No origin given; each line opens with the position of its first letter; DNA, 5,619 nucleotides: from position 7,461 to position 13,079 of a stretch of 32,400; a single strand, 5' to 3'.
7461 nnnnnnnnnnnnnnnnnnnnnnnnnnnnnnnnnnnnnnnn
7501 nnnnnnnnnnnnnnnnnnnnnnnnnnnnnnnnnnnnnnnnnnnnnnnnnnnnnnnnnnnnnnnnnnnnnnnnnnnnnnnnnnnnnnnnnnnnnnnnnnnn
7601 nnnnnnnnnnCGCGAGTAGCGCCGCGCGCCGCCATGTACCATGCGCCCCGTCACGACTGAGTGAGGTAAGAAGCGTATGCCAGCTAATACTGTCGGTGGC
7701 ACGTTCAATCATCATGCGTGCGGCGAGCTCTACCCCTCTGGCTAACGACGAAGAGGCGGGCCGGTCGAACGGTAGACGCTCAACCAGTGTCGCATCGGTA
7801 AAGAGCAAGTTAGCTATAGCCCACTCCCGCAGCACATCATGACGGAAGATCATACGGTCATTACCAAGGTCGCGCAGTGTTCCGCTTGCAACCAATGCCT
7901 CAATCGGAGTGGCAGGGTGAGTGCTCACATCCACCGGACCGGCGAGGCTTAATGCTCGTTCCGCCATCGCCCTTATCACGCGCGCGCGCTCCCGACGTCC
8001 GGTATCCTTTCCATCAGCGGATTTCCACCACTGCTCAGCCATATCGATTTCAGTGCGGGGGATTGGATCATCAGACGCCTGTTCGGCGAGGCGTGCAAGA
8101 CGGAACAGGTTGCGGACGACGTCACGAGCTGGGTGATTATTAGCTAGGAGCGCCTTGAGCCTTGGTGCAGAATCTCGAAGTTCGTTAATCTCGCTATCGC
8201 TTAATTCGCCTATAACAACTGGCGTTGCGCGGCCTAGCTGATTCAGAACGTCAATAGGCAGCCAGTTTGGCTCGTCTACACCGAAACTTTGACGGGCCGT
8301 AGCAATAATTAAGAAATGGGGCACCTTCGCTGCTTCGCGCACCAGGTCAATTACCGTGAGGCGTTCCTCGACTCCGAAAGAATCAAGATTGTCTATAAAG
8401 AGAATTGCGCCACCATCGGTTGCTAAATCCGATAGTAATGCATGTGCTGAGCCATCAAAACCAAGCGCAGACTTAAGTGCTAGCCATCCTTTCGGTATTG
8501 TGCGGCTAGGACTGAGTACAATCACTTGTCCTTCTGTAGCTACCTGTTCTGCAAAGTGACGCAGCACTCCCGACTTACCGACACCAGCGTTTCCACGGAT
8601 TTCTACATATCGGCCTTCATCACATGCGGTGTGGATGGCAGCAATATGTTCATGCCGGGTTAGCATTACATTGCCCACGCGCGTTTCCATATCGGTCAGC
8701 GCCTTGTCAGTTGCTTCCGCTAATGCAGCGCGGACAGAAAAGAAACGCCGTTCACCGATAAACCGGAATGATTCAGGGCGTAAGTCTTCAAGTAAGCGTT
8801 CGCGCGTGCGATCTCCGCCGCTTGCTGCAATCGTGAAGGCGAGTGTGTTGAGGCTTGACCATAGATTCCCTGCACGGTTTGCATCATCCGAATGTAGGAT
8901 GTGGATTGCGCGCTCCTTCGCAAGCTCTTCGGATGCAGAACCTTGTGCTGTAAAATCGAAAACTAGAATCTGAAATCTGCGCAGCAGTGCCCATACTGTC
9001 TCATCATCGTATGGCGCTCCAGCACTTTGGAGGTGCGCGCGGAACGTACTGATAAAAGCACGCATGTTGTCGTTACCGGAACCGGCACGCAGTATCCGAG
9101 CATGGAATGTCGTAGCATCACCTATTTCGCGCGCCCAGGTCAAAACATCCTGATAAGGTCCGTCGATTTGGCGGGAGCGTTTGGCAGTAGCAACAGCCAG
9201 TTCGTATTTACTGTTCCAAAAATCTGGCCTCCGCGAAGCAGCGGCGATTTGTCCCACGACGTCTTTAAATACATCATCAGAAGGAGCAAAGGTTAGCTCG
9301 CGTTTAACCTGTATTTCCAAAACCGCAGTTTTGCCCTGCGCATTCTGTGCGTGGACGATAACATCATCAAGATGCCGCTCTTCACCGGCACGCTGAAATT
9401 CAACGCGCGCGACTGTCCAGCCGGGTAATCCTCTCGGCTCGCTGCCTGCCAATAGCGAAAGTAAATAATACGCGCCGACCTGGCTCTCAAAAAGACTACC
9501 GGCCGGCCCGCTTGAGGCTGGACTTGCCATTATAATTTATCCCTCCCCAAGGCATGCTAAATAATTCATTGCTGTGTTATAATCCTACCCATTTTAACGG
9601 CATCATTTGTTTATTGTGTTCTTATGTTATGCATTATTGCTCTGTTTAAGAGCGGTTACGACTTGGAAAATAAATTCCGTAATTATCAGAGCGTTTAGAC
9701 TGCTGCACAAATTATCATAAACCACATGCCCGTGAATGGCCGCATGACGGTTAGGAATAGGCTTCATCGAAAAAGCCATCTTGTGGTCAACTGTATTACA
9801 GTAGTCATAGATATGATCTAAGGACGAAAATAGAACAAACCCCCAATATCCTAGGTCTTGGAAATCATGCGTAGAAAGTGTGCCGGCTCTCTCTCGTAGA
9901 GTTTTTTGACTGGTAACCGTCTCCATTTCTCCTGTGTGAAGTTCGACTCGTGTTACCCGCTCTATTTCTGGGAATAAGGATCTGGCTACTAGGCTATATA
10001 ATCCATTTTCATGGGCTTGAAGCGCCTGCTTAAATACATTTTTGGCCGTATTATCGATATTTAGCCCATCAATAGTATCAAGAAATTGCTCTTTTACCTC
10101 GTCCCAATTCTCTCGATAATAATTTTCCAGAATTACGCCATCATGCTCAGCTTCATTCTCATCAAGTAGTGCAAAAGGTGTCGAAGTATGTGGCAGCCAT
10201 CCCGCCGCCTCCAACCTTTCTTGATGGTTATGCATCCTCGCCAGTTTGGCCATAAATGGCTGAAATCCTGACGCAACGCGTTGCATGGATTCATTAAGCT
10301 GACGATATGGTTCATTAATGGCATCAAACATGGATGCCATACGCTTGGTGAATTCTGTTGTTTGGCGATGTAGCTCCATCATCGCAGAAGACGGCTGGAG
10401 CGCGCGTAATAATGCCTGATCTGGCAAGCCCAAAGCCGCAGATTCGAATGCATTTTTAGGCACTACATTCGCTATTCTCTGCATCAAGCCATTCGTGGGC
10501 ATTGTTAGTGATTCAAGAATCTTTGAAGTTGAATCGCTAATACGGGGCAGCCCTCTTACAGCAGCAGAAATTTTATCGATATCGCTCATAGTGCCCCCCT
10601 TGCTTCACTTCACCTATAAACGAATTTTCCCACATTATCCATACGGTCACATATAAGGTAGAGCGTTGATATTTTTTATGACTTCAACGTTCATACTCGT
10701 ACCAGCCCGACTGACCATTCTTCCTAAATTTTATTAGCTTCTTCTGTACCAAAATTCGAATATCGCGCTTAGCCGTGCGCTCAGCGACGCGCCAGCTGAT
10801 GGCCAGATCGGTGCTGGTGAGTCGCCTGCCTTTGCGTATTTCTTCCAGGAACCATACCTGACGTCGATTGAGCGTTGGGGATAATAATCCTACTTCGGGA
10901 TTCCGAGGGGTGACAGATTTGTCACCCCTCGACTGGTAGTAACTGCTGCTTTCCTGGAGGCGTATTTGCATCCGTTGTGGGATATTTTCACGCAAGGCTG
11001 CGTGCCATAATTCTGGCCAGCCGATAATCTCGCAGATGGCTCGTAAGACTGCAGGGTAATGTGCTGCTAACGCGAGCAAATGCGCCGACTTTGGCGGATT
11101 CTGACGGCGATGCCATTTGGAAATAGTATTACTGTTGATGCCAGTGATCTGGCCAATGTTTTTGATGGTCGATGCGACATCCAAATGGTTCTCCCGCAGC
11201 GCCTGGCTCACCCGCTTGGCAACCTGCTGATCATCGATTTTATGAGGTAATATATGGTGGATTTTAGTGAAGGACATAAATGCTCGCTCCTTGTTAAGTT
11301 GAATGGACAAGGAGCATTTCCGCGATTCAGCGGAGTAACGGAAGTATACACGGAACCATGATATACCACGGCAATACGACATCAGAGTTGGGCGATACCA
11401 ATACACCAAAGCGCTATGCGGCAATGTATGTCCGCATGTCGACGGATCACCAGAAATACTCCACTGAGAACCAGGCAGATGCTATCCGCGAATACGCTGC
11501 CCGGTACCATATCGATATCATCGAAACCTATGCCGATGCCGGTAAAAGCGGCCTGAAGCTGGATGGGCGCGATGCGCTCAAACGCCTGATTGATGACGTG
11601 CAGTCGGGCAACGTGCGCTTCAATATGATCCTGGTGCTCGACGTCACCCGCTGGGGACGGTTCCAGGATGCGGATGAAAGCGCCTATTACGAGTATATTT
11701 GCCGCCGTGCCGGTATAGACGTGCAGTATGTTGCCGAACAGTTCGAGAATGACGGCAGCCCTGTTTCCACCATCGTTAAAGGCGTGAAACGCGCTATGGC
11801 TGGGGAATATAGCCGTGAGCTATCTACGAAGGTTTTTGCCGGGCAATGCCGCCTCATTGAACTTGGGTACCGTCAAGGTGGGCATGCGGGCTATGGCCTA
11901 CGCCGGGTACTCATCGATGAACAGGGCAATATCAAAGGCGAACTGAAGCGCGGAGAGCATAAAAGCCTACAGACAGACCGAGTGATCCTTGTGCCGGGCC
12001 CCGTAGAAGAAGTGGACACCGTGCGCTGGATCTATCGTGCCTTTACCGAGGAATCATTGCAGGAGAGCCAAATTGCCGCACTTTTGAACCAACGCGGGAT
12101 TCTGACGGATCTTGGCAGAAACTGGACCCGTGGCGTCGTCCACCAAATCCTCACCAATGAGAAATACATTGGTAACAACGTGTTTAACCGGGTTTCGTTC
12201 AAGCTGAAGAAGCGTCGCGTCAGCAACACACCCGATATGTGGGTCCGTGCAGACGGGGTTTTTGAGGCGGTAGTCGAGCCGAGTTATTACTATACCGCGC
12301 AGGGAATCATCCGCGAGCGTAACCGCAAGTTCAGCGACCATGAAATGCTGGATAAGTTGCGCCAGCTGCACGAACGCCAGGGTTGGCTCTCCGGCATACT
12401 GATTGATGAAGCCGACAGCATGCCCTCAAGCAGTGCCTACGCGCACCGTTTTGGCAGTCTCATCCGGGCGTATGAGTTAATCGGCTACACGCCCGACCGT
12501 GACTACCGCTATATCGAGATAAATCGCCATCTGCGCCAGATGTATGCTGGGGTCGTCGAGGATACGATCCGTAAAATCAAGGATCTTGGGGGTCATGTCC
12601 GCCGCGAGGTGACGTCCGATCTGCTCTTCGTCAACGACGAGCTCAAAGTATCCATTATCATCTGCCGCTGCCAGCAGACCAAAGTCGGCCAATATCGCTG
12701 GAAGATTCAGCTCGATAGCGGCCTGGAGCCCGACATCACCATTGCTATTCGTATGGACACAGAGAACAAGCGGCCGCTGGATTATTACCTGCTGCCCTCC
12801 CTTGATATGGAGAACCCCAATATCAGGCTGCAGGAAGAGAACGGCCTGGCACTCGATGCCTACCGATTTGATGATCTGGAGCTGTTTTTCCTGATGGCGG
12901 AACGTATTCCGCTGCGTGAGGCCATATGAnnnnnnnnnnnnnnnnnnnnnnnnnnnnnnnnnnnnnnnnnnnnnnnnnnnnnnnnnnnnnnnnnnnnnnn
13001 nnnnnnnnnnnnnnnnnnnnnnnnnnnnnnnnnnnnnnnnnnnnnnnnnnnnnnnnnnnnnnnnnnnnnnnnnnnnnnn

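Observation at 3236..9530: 1711-aa nuclease-NTPase-helical giant translationally coupled to a McrA-like HNH nuclease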

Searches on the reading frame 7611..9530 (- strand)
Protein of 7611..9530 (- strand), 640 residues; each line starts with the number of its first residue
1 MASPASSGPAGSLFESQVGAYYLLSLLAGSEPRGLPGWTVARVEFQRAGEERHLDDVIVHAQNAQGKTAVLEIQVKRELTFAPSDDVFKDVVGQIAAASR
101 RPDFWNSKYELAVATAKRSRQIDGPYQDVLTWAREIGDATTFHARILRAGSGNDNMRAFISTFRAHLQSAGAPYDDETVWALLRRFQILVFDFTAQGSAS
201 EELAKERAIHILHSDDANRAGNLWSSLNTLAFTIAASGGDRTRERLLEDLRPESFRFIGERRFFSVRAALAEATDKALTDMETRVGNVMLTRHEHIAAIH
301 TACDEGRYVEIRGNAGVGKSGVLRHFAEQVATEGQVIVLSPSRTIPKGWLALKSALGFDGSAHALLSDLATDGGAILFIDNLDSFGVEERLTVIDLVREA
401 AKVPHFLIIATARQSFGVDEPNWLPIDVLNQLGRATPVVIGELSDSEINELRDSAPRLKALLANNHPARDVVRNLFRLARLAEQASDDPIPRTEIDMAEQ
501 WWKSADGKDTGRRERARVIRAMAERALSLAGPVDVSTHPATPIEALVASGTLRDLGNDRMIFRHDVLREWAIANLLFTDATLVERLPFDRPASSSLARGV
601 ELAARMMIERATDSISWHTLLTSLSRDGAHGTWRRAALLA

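Call 47: predict_structure(alignment_id=A2)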
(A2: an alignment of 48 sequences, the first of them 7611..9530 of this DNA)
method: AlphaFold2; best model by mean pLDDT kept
length: 640 residues; sequences in the alignment: 48
mean_pLDDT: 85.1   pTM: 0.65
mean pLDDT of the five models: 85.1, 85.1, 84.6, 84.5, 82.1
residues with pLDDT >= 90: 250; 70-90: 346; 50-70: 33; < 50: 11
segments of 3 or more residues with pLDDT < 50: 1-11
pLDDT, mean of each block of 10 residues (from residue 1): 29 78 90 87 82 75 89 85 84 88 87 77 74 90 88 86 93 92 91 73 84 83 91 85 90 79 79 88 75 82 93 86 87 83 91 87 86 84 91 96 90 83 91 92 80 79 78 77 77 87 83 92 86 89 91 89 90 93 91 86 92 87 92 90
secondary structure, 60 per line:
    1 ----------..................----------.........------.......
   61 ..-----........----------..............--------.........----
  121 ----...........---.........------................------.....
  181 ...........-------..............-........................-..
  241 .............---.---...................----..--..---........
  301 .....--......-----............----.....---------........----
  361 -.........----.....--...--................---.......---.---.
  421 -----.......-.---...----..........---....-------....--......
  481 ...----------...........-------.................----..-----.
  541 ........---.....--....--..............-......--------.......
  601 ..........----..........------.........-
elements in order: H11-28 E39-47 E54-62 E68-75 H86-99 E108-116 H125-135 H139-147 H154-169 H176-185 E186-191 H199-211 H214-237 E239-242 H243-253 H261-279 H293-305 E308-313 H319-330 E335-339 H349-356 H362-370 E375-379 H387-402 E406-412 H426-432 E438-440 H445-454 H458-461 H469-472 H475-483 H494-504 H512-528 H540-548 E552-556 E559-562 H565-578 H580-585 H594-610 H615-624 H631-639

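Call 50: fold_search(model_id=the predicted structure, library=pdb)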
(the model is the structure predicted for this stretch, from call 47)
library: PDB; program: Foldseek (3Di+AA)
matches with E <= 10: 1388; with E <= 0.001: 254
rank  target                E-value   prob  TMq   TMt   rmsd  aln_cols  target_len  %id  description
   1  8dgf_A                2.1e-13  1.00  0.35  0.17  13.9       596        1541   13  Avs4 bound to phage PhiV-1 portal (released 2022-08-03)
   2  8dgf_B                4.0e-13  1.00  0.34  0.17  13.7       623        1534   12  Avs4 bound to phage PhiV-1 portal (released 2022-08-03)
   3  8dgc_A                2.6e-12  1.00  0.38  0.15  14.1       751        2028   14  Avs3 bound to phage PhiV-1 terminase (released 2022-08-03)
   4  7dfv_A                1.2e-06  1.00  0.20  0.24  18.3       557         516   11  Cryo-EM structure of plant NLR RPP1 tetramer core part (released 2020-12-16)
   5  9nv0_A                1.6e-06  1.00  0.20  0.25  24.0       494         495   13  Sec18 Mg2+ class 2 (released 2025-10-01)
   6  9zjr                  1.8e-06  1.00  0.26  0.16  26.7       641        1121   12  Human sterile alpha motif domain-containing protein 9 (SAMD9), monomer (released 2026-02-25)
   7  3lqq_A                2.1e-06  1.00  0.23  0.27  20.3       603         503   11  Structure of the CED-4 Apoptosome (released 2010-04-28)
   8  8jol_B                3.0e-06  1.00  0.23  0.28  19.4       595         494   11  cryo-EM structure of the CED-4/CED-3 holoenzyme (released 2023-06-28)
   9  9nlu_C                3.3e-06  1.00  0.22  0.20  22.6       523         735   12  Y20S (Sec18-Sec17-Sec9-Sso1-Snc1) EDTA - Class 5 (released 2025-10-01)
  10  9zjz                  3.5e-06  1.00  0.26  0.16  27.2       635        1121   11  Human sterile alpha motif domain-containing protein 9 (SAMD9), loss-of-function mutant R685Q/G686C/I968C (released 2026-02-25)
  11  9cru_F                4.7e-06  1.00  0.20  0.24  23.7       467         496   15  Y20S (Sec18-Sec17-Sec9-Sso1-Snc1) EDTA - Class 1 (released 2025-08-27)
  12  9ng2_B                4.9e-06  1.00  0.20  0.19  23.1       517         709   14  Y20S (Sec18-Sec17-Sec9-Sso1-Snc1) EDTA - Class 4 (released 2025-10-01)
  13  9nly_D                5.7e-06  1.00  0.22  0.20  23.3       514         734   13  Y20S (Sec18-Sec17-Sec9-Sso1-Snc1) EDTA - Class 7 (released 2025-10-01)
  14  3shf                  6.3e-06  1.00  0.28  0.17  12.5       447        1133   13  Crystal structure of the R265S mutant of full-length murine Apaf-1 (released 2011-08-24)
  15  9nly_C                6.3e-06  1.00  0.22  0.20  22.6       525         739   12  Y20S (Sec18-Sec17-Sec9-Sso1-Snc1) EDTA - Class 7 (released 2025-10-01)
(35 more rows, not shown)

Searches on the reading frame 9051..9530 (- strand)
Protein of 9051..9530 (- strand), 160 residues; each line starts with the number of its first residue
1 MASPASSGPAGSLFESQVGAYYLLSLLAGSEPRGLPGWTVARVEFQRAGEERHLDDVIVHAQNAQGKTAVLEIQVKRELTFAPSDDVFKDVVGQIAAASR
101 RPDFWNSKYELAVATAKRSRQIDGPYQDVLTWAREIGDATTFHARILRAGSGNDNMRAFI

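Call 60: search_solved_structures(query=window:9051-9530:-, max_evalue=10, show_alignments=3)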
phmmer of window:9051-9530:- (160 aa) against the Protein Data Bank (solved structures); distinct sequences matched with E-value up to 10: 0.

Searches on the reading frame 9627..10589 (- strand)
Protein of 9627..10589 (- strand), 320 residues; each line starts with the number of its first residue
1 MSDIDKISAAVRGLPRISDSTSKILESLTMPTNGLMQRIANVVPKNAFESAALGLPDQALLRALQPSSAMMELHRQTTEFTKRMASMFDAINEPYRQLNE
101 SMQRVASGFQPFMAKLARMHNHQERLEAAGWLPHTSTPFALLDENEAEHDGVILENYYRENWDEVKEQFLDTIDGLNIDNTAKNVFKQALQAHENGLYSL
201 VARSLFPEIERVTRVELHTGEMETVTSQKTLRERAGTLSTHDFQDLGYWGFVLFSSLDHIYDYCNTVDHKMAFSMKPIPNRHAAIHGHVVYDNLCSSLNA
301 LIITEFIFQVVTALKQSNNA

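Call 6: search_protein_families(library=pfam, proteins=[window:9627-10589:-], max_evalue=0.1)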
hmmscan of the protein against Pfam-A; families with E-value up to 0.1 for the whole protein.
window:9627-10589:- (320 aa): 1 family
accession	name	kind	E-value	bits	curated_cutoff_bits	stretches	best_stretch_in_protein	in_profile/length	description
PF07526.16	POX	-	0.013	16.5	27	1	72-111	64-104/134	Associated with HOX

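Call 7: search_protein_families(library=padloc, proteins=[window:9627-10589:-], max_evalue=0.1)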
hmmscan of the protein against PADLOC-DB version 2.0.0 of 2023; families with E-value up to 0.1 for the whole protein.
window:9627-10589:- (320 aa): 2 families
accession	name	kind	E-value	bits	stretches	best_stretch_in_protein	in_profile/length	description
PDLC01241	Cas12a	-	0.0084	11.6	1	159-314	1038-1194/1236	Cas12a_M58_V-A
PDLC04708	PDC-M55B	-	0.022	12.6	1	166-247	218-297/315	-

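Call 8: search_protein_families(library=ncbifam, proteins=[window:9627-10589:-], max_evalue=0.1)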
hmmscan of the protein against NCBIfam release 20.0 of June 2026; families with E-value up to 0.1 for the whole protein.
window:9627-10589:- (320 aa): 0 families

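Call 45: search_protein_families(library=phrogs, proteins=[window:9627-10589:-], max_evalue=0.001)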
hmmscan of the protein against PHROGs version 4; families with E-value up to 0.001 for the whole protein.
window:9627-10589:- (320 aa): 0 families

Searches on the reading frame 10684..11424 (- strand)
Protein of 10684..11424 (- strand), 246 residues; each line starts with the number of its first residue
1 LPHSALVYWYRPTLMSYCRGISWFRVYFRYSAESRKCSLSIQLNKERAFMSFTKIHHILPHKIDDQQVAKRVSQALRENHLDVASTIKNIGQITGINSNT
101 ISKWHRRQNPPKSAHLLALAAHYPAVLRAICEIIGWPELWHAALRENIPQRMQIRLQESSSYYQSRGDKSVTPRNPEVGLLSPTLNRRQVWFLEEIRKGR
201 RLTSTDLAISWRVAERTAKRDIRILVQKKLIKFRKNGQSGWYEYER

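Call 6: search_protein_families(library=pfam, proteins=[window:10684-11424:-], max_evalue=0.1)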
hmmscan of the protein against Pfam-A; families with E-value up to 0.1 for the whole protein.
window:10684-11424:- (246 aa): 3 families
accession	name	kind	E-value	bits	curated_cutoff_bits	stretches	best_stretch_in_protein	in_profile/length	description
PF08220.18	HTH_DeoR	-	0.011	15.9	21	1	189-232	2-45/57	DeoR-like helix-turn-helix domain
PF13384.12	HTH_23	-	0.03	14.6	24.6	0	86-108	19-41/50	Homeodomain-like domain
PF21715.3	CggR_N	-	0.035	14.3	30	1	199-237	19-53/71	CggR N-terminal DNA binding domain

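Call 7: search_protein_families(library=padloc, proteins=[window:10684-11424:-], max_evalue=0.1)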
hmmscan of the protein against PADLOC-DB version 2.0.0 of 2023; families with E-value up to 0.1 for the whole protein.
window:10684-11424:- (246 aa): 2 families
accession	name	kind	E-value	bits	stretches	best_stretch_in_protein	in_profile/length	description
PDLC01268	CasR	-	0.019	12.9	1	180-237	117-173/179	"CAS-I,CAS-II,CAS-III,CAS-IV,CAS-V,CAS-VI; associated_signaling"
PDLC04861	PDC-S05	-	0.038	12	1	30-99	10-77/83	-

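Call 8: search_protein_families(library=ncbifam, proteins=[window:10684-11424:-], max_evalue=0.1)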
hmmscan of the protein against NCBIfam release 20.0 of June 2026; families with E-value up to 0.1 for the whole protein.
window:10684-11424:- (246 aa): 3 families
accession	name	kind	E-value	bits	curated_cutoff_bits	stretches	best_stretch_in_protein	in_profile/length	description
NF007257.0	PRK09706.1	subfamily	0.00051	19.9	101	1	70-121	4-55/135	transcriptional repressor DicA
NF033788.1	HTH_metalloreg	subfamily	0.01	15.6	55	1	193-244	17-68/77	metalloregulator ArsR/SmtB family transcription factor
TIGR03830.1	CxxCG_CxxCG_HTH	subfamily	0.016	15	61.8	1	84-128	78-124/127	type II TA system antitoxin MqsA family protein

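Call 45: search_protein_families(library=phrogs, proteins=[window:10684-11424:-], max_evalue=0.001)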
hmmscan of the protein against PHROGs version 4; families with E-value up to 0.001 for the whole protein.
window:10684-11424:- (246 aa): 0 families

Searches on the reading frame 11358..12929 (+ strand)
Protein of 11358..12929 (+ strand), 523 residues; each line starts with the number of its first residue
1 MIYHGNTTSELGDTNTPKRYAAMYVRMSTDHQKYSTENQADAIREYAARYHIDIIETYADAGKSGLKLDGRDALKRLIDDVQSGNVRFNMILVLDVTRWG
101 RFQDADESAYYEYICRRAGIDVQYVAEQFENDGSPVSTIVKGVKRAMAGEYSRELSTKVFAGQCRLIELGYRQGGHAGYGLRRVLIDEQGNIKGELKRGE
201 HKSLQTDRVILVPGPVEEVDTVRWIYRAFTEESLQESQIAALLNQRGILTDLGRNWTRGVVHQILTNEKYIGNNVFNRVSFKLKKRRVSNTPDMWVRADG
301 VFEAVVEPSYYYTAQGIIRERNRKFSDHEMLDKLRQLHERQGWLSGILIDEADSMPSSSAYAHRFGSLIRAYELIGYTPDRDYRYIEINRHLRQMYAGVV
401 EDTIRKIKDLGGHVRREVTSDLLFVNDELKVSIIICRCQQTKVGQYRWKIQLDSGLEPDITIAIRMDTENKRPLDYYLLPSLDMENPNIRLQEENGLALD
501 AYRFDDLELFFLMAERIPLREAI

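Call 12: search_protein_families(library=pfam, proteins=[window:11358-12929:+], max_evalue=0.001)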
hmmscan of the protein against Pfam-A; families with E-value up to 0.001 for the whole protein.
window:11358-12929:+ (523 aa): 2 families
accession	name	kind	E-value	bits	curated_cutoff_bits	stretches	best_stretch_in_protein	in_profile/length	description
PF00239.26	Resolvase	-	1.2e-22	81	23.3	1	21-162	1-135/145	Resolvase, N terminal domain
PF07508.19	Recombinase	-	2.7e-18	66.6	21.1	1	217-321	2-102/102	Recombinase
